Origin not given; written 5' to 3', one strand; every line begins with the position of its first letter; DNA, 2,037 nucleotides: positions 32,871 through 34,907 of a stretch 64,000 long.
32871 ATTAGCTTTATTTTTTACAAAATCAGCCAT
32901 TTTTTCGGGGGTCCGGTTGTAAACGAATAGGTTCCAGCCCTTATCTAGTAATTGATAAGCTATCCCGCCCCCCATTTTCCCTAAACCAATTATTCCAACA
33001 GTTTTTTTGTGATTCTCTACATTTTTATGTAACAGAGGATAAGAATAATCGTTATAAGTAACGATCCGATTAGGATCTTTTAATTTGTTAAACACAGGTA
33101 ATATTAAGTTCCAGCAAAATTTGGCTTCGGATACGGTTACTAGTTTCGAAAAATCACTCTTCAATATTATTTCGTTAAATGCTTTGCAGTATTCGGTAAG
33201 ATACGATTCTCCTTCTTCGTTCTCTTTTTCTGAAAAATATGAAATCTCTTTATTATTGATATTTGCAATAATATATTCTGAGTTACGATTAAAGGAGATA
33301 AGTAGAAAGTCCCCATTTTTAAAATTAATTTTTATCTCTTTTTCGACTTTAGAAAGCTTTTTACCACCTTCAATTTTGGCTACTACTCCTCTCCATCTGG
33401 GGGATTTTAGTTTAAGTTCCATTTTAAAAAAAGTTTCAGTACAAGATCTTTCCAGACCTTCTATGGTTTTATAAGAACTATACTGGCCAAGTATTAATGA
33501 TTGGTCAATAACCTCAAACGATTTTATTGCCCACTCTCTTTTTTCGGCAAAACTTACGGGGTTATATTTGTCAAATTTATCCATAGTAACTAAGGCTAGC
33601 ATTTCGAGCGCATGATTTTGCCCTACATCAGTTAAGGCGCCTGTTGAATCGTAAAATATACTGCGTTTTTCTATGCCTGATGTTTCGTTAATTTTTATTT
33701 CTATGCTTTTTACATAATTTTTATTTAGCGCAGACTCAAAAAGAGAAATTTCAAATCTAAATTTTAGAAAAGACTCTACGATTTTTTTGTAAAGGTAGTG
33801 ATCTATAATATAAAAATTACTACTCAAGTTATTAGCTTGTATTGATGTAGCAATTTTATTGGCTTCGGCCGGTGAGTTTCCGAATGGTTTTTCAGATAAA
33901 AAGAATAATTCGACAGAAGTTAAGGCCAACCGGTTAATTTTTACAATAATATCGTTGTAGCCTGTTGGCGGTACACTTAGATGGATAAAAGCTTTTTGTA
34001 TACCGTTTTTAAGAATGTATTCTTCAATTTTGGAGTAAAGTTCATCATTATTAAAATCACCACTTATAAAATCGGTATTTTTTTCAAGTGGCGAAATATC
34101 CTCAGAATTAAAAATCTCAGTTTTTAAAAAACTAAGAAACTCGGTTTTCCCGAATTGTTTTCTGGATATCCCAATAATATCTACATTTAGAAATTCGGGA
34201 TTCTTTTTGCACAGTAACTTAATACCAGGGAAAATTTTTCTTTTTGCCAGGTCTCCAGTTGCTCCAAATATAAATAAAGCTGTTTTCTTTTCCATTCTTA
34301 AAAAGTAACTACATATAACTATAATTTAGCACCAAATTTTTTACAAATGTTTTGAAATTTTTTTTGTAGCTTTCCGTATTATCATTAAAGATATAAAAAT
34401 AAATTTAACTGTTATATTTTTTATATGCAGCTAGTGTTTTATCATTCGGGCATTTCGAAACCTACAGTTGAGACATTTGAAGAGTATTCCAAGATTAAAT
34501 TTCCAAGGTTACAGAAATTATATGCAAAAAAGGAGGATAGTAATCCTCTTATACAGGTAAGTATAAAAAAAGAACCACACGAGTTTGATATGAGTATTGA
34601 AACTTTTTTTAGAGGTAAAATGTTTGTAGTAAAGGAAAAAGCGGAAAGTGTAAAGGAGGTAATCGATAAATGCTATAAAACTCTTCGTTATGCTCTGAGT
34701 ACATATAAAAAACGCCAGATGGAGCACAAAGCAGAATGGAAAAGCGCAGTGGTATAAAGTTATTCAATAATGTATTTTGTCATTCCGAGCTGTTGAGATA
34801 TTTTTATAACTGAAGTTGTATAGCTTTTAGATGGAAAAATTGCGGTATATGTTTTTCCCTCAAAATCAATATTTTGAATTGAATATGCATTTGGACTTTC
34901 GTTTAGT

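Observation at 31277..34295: Single-polypeptide G6PD-6PGD fusion (zwf-gnd) immediately upstream of a ROK glucokinase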

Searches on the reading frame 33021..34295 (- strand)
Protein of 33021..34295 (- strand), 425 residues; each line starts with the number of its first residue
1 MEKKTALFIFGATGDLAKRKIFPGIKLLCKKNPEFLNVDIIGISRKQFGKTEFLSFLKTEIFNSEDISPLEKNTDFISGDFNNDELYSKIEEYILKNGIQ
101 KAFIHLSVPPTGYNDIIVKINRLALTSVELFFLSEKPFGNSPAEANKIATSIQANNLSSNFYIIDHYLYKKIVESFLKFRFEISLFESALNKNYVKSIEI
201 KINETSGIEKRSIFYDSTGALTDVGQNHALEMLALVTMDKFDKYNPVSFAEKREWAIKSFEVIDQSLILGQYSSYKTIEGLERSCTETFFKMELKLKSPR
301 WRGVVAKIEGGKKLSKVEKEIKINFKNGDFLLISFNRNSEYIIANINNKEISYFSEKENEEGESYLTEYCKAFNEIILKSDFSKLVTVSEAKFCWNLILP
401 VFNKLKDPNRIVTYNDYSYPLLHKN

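Call 49: search_solved_structures(query=window:33021-34295:-, max_evalue=1e-25, show_alignments=3)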
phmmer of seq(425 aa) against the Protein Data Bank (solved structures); distinct sequences matched with E-value up to 1e-25: 39.
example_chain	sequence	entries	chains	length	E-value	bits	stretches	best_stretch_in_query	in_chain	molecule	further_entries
7e6h_A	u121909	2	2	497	4.7e-37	131.1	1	3-409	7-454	Glucose-6-phosphate 1-dehydrogenase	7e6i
1e77_A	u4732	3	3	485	1.5e-35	126.2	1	2-342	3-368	GLUCOSE 6-PHOSPHATE 1-DEHYDROGENASE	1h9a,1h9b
1dpg_A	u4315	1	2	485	3.6e-35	124.9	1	2-343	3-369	GLUCOSE 6-PHOSPHATE DEHYDROGENASE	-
1h93_A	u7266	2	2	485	4.4e-35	124.7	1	2-343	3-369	GLUCOSE 6-PHOSPHATE 1-DEHYDROGENASE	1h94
1e7m_A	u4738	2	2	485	7.1e-35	124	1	2-343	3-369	GLUCOSE 6-PHOSPHATE 1-DEHYDROGENASE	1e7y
2dpg_A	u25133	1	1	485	1.4e-34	123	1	2-343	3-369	GLUCOSE 6-PHOSPHATE DEHYDROGENASE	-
9emm_A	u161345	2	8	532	2.3e-32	115.7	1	6-333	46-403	Glucose-6-phosphate 1-dehydrogenase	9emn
6va8_A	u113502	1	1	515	1.5e-30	109.8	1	7-342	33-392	Glucose-6-phosphate 1-dehydrogenase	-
8fuy_A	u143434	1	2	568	1.6e-30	109.7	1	6-327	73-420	Glucose-6-phosphate 1-dehydrogenase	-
8u2w_A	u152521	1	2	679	1.7e-30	109.6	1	6-327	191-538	Acetyl-coenzyme A synthetase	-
6va7_A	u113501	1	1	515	2.6e-30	108.9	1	7-348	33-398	Glucose-6-phosphate 1-dehydrogenase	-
2bh9_A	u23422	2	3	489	3.4e-30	108.6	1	5-342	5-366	GLUCOSE-6-PHOSPHATE 1-DEHYDROGENASE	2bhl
7zvd_N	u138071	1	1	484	3.9e-30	108.4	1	7-341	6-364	Glucose-6-phosphate 1-dehydrogenase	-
7zve_G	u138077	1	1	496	3.9e-30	108.4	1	7-340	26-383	Glucose-6-phosphate 1-dehydrogenase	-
7zve_C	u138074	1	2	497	3.9e-30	108.4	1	7-340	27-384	Glucose-6-phosphate 1-dehydrogenase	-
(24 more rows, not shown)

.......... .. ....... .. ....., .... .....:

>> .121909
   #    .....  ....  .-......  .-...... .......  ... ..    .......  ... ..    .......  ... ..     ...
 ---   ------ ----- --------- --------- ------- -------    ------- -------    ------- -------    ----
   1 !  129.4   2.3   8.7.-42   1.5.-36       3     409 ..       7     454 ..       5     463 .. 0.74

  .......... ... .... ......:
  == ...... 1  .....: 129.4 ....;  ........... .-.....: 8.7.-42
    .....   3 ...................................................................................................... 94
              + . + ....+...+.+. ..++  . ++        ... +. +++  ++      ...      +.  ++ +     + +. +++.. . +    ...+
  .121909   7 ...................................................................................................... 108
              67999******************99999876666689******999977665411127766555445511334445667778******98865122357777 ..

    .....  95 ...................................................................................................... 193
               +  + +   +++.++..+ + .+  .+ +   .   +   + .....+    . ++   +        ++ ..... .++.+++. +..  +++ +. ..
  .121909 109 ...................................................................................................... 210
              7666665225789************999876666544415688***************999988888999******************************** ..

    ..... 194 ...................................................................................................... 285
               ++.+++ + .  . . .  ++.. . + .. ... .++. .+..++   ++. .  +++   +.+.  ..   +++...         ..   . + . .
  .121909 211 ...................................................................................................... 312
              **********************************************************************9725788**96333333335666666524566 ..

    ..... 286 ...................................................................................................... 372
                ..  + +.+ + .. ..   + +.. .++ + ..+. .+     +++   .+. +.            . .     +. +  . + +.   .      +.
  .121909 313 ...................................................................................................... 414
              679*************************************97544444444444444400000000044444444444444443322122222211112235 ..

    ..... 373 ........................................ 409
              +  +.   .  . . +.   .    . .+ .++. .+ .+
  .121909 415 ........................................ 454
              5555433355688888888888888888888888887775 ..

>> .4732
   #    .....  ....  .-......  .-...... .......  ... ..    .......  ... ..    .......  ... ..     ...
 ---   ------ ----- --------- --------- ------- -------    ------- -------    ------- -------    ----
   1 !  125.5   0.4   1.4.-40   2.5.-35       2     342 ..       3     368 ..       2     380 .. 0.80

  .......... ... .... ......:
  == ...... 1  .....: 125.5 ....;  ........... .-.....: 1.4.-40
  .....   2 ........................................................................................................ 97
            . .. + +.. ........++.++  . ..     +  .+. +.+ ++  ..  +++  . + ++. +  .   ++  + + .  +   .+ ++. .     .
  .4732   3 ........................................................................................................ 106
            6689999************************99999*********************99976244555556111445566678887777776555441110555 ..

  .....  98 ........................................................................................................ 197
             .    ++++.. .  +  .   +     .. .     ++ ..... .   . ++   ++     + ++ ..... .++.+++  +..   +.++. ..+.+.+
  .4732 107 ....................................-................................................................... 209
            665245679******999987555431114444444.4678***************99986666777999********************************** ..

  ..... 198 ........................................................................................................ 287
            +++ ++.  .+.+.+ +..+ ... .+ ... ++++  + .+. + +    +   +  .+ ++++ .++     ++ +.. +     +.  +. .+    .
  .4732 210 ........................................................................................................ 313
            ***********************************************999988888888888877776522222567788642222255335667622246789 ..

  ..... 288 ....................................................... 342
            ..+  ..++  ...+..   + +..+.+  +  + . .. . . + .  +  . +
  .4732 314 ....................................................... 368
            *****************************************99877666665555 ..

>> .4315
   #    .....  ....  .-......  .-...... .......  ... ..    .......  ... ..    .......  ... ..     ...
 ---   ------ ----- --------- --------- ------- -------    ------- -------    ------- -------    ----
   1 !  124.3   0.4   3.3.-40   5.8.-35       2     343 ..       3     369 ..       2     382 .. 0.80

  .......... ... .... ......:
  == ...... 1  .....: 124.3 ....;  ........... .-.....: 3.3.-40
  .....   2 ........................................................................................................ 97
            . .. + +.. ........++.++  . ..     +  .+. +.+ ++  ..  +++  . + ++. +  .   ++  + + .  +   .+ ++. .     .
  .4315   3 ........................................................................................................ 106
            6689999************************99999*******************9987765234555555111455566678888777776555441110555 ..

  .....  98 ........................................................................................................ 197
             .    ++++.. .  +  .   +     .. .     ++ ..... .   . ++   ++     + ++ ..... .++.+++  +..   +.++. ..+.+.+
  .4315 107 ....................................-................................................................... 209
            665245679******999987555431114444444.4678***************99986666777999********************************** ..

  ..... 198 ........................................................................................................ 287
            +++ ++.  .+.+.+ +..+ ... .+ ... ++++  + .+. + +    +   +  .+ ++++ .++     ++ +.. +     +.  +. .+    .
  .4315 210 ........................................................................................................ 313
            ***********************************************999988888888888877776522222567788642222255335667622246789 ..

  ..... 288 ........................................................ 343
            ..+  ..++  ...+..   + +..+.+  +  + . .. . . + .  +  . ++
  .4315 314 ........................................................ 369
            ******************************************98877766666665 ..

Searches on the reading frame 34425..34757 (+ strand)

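Call 3: search_protein_families(library=pfam, proteins=[window:34425-34757:+], max_evalue=0.01)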
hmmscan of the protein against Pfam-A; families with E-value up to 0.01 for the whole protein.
window:34425-34757:+ (110 aa): 1 family
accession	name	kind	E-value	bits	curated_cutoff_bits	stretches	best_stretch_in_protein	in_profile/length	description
PF02482.25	Ribosomal_S30AE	-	0.0001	23.4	23.7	1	16-98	12-87/88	Sigma 54 modulation protein / S30EA ribosomal protein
